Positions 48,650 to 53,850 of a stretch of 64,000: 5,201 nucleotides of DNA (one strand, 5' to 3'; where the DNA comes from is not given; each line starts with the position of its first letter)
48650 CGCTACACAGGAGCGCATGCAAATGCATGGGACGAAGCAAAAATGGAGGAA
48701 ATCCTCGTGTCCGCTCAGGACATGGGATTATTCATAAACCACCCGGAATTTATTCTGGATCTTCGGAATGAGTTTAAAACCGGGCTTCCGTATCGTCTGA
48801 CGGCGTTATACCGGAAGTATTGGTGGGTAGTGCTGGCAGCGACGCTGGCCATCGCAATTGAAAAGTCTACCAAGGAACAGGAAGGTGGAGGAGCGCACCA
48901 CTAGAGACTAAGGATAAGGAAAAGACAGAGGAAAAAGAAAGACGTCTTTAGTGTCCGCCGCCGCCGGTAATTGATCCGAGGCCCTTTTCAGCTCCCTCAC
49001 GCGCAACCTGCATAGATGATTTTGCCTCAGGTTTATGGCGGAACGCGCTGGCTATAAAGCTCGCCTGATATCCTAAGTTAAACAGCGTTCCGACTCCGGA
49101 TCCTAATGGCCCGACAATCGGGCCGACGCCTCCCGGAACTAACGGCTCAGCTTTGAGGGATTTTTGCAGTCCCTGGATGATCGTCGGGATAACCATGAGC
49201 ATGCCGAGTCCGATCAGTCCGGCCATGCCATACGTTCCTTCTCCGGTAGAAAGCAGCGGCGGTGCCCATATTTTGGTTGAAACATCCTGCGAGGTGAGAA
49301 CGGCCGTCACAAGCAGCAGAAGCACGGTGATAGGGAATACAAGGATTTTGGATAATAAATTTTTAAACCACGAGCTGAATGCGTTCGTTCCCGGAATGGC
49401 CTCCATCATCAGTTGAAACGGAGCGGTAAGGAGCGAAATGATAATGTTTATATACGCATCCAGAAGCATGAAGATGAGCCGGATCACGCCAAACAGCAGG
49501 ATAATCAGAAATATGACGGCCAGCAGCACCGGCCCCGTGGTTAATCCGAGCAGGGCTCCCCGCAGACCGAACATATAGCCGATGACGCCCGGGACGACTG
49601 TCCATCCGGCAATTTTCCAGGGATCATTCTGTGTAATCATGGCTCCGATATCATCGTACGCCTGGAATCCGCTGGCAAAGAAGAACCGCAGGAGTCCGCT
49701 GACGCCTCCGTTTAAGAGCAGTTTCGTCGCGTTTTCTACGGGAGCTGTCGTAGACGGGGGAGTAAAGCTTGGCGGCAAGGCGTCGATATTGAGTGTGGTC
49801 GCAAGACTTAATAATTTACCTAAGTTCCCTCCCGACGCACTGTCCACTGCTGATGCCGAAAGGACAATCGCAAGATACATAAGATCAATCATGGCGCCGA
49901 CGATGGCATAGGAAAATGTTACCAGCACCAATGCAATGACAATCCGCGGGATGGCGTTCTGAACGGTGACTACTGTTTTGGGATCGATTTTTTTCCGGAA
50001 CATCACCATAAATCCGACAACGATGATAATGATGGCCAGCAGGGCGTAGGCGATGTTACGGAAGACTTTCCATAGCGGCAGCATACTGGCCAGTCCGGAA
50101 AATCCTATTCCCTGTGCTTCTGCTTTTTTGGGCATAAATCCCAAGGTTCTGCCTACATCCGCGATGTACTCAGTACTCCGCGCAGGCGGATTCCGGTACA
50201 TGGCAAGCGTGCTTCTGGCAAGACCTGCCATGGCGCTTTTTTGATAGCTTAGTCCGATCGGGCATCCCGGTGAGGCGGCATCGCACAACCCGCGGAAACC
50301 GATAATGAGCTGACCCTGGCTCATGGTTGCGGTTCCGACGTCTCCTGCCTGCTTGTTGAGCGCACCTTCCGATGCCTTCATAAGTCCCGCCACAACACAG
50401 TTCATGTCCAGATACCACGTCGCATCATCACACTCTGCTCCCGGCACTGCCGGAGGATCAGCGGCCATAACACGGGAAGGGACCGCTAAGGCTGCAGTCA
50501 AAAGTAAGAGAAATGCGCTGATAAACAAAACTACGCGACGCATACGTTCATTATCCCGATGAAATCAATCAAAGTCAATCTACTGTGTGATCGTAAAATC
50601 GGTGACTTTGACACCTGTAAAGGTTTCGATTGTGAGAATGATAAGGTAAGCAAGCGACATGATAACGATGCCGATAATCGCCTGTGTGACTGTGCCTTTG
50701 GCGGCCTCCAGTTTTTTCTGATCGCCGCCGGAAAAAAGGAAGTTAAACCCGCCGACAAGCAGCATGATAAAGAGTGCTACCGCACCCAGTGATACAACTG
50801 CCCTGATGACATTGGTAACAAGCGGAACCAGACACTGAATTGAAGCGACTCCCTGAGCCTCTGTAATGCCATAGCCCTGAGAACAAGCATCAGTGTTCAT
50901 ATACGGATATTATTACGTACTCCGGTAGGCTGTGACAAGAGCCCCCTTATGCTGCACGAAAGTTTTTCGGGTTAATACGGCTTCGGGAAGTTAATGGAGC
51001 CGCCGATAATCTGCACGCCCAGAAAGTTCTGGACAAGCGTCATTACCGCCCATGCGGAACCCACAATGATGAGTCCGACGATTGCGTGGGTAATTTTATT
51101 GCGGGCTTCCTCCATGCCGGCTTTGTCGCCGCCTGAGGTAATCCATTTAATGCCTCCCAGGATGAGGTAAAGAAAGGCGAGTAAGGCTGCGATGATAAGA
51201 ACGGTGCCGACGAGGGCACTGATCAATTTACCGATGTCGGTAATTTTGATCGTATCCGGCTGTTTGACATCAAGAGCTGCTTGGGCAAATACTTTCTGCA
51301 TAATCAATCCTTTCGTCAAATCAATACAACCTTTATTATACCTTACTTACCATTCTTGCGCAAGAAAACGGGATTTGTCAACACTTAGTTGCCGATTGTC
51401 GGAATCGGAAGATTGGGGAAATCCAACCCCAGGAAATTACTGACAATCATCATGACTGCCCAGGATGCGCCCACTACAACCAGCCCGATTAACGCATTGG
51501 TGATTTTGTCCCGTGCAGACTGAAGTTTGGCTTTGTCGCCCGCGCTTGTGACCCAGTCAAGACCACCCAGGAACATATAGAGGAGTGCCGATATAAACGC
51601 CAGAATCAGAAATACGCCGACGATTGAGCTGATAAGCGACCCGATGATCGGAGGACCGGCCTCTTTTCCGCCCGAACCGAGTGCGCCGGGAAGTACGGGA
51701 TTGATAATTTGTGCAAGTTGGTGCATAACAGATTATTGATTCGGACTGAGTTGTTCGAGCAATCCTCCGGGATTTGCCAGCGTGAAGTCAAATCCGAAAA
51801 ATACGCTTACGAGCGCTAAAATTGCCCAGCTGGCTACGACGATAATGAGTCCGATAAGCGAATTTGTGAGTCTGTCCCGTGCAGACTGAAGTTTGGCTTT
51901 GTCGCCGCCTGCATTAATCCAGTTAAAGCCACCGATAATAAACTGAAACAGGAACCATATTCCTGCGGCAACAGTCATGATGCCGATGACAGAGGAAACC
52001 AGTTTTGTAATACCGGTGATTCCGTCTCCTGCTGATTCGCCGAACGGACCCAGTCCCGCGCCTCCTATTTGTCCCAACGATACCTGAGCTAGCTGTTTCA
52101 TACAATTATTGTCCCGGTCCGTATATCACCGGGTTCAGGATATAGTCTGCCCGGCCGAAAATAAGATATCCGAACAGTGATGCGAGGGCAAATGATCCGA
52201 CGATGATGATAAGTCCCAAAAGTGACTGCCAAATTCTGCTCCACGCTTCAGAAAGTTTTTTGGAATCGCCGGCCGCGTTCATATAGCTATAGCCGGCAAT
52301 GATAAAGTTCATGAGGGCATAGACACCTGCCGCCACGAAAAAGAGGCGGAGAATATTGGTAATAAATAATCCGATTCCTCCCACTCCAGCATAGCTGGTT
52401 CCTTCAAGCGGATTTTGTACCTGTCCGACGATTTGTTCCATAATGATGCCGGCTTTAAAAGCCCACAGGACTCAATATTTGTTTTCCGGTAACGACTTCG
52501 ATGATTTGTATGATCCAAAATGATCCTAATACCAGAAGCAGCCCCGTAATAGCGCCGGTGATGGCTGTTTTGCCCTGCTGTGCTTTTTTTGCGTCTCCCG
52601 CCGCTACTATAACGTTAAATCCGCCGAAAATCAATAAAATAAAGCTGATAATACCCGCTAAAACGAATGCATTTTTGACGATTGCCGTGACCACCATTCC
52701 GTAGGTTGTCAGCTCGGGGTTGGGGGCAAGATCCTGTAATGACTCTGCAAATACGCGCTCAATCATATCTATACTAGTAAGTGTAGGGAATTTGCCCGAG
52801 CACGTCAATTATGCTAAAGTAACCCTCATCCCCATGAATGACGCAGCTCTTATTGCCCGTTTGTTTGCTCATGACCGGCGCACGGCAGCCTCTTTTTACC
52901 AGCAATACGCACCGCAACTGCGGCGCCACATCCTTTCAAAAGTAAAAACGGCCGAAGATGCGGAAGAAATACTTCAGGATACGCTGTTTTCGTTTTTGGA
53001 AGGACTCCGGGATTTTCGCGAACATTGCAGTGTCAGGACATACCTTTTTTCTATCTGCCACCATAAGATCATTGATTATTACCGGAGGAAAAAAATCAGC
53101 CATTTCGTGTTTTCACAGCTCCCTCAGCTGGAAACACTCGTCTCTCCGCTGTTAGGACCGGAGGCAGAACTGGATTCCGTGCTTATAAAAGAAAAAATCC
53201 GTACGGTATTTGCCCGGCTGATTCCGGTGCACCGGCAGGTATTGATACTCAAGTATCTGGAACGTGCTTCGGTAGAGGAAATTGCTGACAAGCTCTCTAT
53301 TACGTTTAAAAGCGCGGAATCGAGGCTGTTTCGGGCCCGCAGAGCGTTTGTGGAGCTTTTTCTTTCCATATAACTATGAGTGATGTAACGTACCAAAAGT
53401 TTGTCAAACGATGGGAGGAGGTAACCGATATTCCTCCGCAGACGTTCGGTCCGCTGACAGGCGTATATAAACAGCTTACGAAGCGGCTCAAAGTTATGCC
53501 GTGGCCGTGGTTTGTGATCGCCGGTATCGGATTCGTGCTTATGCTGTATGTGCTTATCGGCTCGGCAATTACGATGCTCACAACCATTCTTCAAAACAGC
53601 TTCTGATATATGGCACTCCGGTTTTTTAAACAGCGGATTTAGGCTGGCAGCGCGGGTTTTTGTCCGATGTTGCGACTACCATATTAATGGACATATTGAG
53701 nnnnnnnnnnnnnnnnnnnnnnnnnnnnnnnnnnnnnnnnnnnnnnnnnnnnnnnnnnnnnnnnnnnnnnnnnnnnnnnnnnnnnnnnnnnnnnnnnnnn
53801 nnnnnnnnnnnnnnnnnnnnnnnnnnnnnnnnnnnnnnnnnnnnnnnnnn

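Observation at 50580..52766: Tandem array of six VirB2/TrbC-like pilin paralogs with separate promoters and evidence of gene conversion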

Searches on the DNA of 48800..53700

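Call 44: search_rna_families(source=window, start=48800, end=53700, threshold=evalue, max_evalue=1)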
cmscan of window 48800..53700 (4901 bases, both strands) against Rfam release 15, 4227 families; matches with E-value up to 1: 2.
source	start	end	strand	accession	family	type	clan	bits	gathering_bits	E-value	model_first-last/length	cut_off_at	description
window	50687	50730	+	RF00039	DicF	Gene; antisense;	-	23.7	48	0.06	1-52/52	no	DicF RNA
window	53343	53414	+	RF00749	mir-208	Gene; miRNA;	-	19.9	56.4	0.64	1-77/77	no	mir-208 microRNA precursor family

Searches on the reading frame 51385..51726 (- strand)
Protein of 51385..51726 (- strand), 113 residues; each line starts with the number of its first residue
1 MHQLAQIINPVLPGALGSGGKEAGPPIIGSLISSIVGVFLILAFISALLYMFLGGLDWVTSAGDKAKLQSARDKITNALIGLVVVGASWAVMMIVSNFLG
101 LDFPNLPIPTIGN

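Call 3: search_protein_families(library=pfam, proteins=[window:51385-51726:-], max_evalue=0.01)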
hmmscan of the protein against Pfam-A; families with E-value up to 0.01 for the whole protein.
window:51385-51726:- (113 aa): 1 family
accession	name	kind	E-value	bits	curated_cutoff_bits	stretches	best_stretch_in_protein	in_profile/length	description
PF18895.5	T4SS_pilin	-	1.2e-05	25.7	26.6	1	29-91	13-67/71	Type IV secretion system pilin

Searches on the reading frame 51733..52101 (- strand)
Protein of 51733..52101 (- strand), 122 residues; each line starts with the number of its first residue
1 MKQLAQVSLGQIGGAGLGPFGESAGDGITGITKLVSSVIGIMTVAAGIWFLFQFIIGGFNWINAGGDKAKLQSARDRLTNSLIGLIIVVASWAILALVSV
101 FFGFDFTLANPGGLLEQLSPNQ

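Call 3: search_protein_families(library=pfam, proteins=[window:51733-52101:-], max_evalue=0.01)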
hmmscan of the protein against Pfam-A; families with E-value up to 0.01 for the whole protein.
window:51733-52101:- (122 aa): 1 family
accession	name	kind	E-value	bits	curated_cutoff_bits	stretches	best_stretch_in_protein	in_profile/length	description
PF18895.5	T4SS_pilin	-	2.4e-06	28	26.6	1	30-96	4-69/71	Type IV secretion system pilin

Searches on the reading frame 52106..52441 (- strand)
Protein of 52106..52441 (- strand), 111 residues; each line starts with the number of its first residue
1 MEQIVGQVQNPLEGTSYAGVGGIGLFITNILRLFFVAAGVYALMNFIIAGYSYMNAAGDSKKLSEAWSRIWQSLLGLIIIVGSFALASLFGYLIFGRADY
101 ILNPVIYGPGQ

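Call 3: search_protein_families(library=pfam, proteins=[window:52106-52441:-], max_evalue=0.01)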
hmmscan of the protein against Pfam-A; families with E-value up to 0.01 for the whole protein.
window:52106-52441:- (111 aa): 1 family
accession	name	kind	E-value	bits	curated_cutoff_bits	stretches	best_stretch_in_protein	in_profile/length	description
PF18895.5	T4SS_pilin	-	0.00015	22.2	26.6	1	20-85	2-63/71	Type IV secretion system pilin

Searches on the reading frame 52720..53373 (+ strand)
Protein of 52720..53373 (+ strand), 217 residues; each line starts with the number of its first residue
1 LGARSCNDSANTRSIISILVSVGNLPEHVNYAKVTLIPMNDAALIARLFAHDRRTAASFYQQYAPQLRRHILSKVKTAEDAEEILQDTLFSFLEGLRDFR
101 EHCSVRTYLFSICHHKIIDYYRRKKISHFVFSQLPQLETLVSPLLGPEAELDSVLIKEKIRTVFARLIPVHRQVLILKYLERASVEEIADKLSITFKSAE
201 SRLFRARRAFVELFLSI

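Call 3: search_protein_families(library=pfam, proteins=[window:52720-53373:+], max_evalue=0.01)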
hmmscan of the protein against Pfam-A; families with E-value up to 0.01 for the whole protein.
window:52720-53373:+ (217 aa): 5 families
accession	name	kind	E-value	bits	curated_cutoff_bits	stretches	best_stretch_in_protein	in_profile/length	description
PF04542.20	Sigma70_r2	-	1.5e-13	50.8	24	1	59-125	1-69/71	Sigma-70 region 2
PF08281.18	Sigma70_r4_2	-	5.4e-09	36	25.7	1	158-209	2-53/54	Sigma-70, region 4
PF04545.22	Sigma70_r4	-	0.00018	21.4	24.1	1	165-208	3-46/50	Sigma-70, region 4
PF07638.17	Sigma70_ECF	-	0.0041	17.5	21.1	0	52-208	15-177/185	ECF sigma factor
PF00136.26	DNA_pol_B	-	0.0091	15.3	23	0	53-130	306-384/453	DNA polymerase family B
